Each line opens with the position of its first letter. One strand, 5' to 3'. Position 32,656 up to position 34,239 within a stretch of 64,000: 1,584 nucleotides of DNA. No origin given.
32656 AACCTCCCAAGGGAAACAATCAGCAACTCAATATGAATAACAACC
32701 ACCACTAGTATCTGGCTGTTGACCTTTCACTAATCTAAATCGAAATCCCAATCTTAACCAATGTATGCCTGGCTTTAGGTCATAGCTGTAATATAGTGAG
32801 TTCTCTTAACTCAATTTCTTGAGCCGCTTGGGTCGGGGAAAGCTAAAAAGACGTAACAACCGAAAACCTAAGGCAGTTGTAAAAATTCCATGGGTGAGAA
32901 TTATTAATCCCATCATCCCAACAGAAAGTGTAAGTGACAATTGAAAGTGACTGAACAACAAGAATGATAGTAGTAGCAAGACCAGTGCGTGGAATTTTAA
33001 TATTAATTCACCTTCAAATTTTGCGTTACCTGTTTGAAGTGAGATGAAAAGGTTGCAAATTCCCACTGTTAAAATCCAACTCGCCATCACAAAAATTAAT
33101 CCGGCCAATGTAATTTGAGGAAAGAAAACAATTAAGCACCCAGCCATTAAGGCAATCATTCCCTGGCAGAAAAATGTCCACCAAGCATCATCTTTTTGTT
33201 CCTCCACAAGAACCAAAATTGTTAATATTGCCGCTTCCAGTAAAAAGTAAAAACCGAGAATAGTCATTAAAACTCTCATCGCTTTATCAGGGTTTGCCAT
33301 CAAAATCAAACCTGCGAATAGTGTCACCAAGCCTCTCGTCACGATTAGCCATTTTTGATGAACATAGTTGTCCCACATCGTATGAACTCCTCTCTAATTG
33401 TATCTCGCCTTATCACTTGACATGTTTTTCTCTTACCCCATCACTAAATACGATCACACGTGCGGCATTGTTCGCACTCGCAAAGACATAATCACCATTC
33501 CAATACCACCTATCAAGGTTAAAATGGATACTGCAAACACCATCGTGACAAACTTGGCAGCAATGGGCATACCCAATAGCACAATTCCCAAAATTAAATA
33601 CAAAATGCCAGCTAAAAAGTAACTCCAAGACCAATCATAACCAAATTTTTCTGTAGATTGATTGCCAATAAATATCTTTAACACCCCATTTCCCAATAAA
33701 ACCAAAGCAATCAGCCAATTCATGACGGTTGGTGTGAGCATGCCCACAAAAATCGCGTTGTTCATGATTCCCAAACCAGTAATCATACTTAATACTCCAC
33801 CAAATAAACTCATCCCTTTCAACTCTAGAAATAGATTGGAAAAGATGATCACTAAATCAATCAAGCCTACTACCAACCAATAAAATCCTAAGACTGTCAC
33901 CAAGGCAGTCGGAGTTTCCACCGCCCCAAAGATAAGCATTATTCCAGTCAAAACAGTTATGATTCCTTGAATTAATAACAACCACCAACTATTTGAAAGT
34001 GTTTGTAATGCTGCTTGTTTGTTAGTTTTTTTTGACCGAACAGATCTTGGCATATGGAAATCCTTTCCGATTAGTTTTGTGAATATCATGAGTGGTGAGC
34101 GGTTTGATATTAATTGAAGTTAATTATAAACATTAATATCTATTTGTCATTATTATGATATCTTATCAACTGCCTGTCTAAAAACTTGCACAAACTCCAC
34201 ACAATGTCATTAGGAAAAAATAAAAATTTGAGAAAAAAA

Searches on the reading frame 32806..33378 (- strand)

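Call 52: search_protein_families(library=pfam, proteins=[window:32806-33378:-], max_evalue=0.00001)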
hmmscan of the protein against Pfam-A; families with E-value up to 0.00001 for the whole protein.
window:32806-33378:- (190 aa): 1 family
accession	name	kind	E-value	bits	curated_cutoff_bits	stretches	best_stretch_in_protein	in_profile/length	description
PF03729.18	DUF308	-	2.2e-12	47.5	25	1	15-85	2-73/73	Short repeat of unknown function (DUF308)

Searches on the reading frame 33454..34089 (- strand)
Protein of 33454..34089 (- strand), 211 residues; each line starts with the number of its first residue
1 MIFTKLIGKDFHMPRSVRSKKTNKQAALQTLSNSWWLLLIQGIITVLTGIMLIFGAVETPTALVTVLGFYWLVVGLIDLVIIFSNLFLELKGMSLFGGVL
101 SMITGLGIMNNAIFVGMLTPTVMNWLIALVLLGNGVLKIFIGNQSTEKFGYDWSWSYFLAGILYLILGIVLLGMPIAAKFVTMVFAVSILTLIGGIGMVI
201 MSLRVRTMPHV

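Call 52: search_protein_families(library=pfam, proteins=[window:33454-34089:-], max_evalue=0.00001)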
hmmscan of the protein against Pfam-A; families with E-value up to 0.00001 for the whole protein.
window:33454-34089:- (211 aa): 1 family
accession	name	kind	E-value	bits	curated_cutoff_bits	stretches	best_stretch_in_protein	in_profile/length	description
PF03729.18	DUF308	-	2.1e-07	31.5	25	0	40-108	1-71/73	Short repeat of unknown function (DUF308)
